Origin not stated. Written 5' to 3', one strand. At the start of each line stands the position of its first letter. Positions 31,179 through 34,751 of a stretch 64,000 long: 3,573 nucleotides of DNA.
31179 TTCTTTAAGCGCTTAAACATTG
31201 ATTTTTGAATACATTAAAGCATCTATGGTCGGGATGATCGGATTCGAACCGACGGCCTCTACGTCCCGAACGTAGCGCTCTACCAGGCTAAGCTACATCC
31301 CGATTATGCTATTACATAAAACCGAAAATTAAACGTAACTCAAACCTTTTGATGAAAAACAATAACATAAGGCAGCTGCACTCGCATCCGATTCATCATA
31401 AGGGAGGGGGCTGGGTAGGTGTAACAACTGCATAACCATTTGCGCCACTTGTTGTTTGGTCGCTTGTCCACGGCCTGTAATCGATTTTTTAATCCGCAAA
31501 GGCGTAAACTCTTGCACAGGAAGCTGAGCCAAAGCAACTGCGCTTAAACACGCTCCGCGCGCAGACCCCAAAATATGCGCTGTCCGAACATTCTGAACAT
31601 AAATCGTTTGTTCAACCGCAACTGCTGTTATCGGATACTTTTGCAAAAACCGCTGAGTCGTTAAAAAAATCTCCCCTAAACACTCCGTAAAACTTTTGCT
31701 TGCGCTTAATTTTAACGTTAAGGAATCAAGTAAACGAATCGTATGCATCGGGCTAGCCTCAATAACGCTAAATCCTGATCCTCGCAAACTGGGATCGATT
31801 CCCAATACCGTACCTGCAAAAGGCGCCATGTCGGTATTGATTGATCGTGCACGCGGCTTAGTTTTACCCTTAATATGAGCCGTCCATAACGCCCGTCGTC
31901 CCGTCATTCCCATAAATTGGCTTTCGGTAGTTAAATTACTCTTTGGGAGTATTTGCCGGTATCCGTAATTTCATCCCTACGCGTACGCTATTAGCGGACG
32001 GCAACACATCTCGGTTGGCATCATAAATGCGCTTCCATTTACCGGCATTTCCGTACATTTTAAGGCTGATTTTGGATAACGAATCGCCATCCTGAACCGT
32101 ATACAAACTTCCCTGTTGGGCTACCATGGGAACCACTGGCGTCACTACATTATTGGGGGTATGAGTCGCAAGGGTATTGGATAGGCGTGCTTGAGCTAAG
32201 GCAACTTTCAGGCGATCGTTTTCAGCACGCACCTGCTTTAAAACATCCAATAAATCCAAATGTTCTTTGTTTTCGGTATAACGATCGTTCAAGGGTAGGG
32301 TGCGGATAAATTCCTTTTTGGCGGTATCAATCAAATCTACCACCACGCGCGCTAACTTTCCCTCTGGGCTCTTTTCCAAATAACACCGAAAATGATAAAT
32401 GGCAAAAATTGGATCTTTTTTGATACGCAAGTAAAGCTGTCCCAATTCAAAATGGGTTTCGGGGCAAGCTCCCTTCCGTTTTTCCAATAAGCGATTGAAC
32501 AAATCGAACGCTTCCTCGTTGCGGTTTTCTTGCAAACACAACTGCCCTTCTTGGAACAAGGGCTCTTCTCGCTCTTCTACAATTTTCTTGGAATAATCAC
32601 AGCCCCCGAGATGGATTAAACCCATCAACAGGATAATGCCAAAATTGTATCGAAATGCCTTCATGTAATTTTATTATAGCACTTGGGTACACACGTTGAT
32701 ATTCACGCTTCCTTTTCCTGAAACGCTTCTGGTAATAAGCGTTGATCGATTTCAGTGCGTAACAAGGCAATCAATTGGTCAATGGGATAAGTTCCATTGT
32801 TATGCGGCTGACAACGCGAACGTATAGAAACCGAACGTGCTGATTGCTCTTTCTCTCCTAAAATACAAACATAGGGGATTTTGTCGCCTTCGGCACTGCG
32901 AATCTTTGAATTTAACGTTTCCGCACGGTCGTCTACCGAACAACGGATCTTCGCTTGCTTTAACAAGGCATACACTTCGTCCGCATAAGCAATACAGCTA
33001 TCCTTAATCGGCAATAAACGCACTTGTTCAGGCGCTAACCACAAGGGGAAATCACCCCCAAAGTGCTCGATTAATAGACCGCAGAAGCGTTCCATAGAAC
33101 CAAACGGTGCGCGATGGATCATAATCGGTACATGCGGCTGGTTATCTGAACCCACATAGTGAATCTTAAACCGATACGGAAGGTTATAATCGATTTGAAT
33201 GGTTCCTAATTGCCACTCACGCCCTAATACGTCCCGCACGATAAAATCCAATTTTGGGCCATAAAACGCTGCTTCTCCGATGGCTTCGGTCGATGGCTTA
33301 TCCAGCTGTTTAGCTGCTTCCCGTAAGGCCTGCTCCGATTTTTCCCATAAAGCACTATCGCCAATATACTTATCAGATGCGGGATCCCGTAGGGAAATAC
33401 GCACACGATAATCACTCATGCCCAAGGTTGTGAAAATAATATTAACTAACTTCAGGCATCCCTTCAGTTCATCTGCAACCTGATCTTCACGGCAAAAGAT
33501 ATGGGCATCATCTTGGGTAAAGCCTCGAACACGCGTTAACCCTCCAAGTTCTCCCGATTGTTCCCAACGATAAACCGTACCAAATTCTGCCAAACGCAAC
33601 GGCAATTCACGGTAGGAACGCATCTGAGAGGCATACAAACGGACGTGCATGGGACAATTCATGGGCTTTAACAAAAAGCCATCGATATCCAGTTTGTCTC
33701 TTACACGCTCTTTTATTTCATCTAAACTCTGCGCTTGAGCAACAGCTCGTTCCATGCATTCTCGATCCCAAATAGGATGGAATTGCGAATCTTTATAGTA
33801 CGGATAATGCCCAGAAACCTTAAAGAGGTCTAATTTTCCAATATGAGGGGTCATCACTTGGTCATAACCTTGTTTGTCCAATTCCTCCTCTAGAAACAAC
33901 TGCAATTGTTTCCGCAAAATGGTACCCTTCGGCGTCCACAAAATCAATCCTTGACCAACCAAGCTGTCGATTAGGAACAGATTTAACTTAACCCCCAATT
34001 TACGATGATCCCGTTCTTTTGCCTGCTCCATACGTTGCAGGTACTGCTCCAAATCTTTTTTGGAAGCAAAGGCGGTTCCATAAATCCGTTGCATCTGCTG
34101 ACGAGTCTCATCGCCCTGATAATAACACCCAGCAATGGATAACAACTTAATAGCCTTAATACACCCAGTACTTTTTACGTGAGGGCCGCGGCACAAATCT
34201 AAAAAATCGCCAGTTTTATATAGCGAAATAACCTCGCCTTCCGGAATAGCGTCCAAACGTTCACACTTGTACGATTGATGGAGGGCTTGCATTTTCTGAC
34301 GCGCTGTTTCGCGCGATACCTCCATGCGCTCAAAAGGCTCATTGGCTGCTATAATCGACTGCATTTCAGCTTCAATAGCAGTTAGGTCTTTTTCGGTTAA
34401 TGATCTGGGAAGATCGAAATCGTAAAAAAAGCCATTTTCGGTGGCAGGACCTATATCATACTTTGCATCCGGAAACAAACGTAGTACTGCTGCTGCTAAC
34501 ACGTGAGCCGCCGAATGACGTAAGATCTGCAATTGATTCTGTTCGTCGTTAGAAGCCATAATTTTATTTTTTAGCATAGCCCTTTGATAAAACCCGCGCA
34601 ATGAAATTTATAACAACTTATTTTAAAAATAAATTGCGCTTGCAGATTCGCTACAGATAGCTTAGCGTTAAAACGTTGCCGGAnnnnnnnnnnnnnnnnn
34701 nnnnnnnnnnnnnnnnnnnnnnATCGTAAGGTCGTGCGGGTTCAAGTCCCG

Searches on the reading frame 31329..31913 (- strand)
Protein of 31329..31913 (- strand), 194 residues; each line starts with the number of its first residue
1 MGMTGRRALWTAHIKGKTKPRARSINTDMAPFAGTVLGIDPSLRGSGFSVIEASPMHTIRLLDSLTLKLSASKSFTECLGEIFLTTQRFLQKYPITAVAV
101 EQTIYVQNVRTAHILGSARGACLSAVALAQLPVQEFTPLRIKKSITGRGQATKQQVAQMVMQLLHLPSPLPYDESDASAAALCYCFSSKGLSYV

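Call 7: search_protein_families(library=pfam, proteins=[window:31329-31913:-], max_evalue=0.01)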
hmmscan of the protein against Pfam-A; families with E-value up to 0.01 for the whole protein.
window:31329-31913:- (194 aa): 1 family
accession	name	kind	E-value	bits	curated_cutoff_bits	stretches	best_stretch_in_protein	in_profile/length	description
PF02075.23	RuvC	-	1.1e-31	110.2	22.2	1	36-183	1-147/148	Crossover junction endodeoxyribonuclease RuvC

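Call 8: search_protein_families(library=ncbifam, proteins=[window:31329-31913:-], max_evalue=0.01)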
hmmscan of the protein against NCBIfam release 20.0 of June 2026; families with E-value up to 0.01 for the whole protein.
window:31329-31913:- (194 aa): 2 families
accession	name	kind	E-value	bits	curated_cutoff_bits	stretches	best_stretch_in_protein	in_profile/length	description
NF000711.0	PRK00039.2-1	equivalog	6e-32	110.7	163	1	35-190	2-157/161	crossover junction endodeoxyribonuclease RuvC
TIGR00228.1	ruvC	equivalog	6.1e-27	94.4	100.65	1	36-189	1-152/156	crossover junction endodeoxyribonuclease RuvC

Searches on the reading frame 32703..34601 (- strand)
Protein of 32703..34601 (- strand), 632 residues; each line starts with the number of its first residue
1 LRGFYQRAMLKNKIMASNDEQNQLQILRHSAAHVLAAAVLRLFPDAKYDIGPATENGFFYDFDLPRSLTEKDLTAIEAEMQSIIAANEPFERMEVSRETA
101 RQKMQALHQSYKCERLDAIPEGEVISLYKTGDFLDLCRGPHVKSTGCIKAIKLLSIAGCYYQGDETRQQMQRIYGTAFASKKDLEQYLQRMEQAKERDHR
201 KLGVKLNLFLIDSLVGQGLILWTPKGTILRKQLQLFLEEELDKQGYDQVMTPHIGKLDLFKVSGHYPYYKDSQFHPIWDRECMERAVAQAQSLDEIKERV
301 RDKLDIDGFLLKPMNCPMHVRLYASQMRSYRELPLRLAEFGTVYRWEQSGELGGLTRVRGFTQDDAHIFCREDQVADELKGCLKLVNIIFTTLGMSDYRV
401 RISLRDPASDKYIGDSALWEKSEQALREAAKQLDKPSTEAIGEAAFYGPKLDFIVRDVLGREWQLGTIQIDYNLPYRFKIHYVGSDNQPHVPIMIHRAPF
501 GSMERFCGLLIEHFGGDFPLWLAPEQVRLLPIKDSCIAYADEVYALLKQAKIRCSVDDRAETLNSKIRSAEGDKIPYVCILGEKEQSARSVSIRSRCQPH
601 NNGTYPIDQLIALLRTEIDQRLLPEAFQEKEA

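Call 62: search_protein_families(library=pfam, proteins=[window:32703-34601:-], max_evalue=0.00001)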
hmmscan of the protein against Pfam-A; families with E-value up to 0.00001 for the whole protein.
window:32703-34601:- (632 aa): 3 families
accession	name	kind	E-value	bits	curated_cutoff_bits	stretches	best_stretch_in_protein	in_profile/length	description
PF00587.30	tRNA-synt_2b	-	2.8e-48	164.8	29.3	1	307-514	9-179/179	tRNA synthetase class II core domain (G, H, P, S and T)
PF03129.25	HGTP_anticodon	-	1.2e-16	61.1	21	1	526-615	1-92/94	Anticodon binding domain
PF07973.19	tRNA_SAD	-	4.2e-14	52.7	24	1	125-174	1-44/44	Threonyl and Alanyl tRNA synthetase second additional domain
